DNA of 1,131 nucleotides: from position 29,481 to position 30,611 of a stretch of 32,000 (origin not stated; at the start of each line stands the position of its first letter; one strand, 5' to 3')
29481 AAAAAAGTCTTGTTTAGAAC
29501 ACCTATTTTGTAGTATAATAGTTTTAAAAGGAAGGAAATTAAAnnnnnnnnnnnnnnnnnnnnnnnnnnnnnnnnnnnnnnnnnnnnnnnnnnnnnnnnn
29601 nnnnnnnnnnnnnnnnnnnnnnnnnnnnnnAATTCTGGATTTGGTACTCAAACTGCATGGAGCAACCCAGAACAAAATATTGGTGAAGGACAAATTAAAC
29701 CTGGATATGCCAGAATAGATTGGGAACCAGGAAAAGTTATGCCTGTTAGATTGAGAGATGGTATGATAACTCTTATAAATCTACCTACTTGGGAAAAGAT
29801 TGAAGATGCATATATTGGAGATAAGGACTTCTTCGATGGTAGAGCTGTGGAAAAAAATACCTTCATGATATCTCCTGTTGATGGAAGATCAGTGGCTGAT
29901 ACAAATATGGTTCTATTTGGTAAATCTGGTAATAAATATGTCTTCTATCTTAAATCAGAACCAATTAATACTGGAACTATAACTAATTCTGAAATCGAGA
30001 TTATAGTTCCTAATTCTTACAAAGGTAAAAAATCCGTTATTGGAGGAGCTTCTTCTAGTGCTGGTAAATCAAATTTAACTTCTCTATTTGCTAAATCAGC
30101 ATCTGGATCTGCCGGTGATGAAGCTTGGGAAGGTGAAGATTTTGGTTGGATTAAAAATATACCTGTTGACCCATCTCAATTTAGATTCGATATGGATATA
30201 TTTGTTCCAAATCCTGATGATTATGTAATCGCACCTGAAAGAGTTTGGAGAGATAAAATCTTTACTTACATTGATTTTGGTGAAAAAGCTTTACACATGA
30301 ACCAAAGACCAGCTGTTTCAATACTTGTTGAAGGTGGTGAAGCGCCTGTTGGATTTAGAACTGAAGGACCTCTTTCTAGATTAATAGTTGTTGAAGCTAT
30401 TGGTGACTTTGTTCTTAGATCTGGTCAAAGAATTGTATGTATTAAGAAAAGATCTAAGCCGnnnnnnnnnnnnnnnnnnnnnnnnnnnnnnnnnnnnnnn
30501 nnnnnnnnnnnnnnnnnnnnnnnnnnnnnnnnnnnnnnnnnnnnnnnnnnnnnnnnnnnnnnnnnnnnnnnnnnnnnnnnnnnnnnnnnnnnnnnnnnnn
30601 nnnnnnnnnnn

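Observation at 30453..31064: SPOR peptidoglycan-binding domain fused to a VirB9-family outer-membrane core subunit via a Q/N/S-rich linker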

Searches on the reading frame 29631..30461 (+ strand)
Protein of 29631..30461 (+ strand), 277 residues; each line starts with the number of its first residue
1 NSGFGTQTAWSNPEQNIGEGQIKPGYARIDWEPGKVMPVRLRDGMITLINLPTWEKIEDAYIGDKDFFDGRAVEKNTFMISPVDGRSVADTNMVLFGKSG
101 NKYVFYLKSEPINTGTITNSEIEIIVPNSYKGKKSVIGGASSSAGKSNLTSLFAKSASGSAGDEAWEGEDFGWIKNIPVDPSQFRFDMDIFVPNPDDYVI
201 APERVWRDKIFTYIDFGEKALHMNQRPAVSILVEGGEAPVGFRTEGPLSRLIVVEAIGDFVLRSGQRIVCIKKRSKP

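Call 75: search_solved_structures(query=window:29631-30461:+, max_evalue=1, show_alignments=2)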
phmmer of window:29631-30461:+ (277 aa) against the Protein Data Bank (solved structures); distinct sequences matched with E-value up to 1: 9.
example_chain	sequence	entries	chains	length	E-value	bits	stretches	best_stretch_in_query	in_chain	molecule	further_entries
2cul_A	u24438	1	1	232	0.087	15.4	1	202-261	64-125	Glucose-inhibited division protein A-related protein, probable oxidoreductase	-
9l6i_A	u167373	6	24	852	0.15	14.6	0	48-118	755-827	Alpha-glucan family phosphorylase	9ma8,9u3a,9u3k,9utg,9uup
20yr_A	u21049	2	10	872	0.16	14.6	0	48-118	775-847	Alpha-glucan family phosphorylase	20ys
6gyb_b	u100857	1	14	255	0.23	14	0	183-273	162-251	VirB9 protein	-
7o3j_B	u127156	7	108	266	0.4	13.2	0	197-271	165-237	TrwF protein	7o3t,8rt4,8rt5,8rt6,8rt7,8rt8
5gyj_A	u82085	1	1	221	0.64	12.6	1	47-105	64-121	Putative peptidase C60B, sortase B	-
6kyd_A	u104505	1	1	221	0.64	12.6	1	47-105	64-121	Putative peptidase C60B, sortase B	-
6kyc_A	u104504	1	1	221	0.64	12.6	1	47-105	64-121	Putative peptidase C60B, sortase B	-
4ux7_A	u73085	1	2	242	0.69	12.5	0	47-105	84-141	PUTATIVE PEPTIDASE C60B, SORTASE B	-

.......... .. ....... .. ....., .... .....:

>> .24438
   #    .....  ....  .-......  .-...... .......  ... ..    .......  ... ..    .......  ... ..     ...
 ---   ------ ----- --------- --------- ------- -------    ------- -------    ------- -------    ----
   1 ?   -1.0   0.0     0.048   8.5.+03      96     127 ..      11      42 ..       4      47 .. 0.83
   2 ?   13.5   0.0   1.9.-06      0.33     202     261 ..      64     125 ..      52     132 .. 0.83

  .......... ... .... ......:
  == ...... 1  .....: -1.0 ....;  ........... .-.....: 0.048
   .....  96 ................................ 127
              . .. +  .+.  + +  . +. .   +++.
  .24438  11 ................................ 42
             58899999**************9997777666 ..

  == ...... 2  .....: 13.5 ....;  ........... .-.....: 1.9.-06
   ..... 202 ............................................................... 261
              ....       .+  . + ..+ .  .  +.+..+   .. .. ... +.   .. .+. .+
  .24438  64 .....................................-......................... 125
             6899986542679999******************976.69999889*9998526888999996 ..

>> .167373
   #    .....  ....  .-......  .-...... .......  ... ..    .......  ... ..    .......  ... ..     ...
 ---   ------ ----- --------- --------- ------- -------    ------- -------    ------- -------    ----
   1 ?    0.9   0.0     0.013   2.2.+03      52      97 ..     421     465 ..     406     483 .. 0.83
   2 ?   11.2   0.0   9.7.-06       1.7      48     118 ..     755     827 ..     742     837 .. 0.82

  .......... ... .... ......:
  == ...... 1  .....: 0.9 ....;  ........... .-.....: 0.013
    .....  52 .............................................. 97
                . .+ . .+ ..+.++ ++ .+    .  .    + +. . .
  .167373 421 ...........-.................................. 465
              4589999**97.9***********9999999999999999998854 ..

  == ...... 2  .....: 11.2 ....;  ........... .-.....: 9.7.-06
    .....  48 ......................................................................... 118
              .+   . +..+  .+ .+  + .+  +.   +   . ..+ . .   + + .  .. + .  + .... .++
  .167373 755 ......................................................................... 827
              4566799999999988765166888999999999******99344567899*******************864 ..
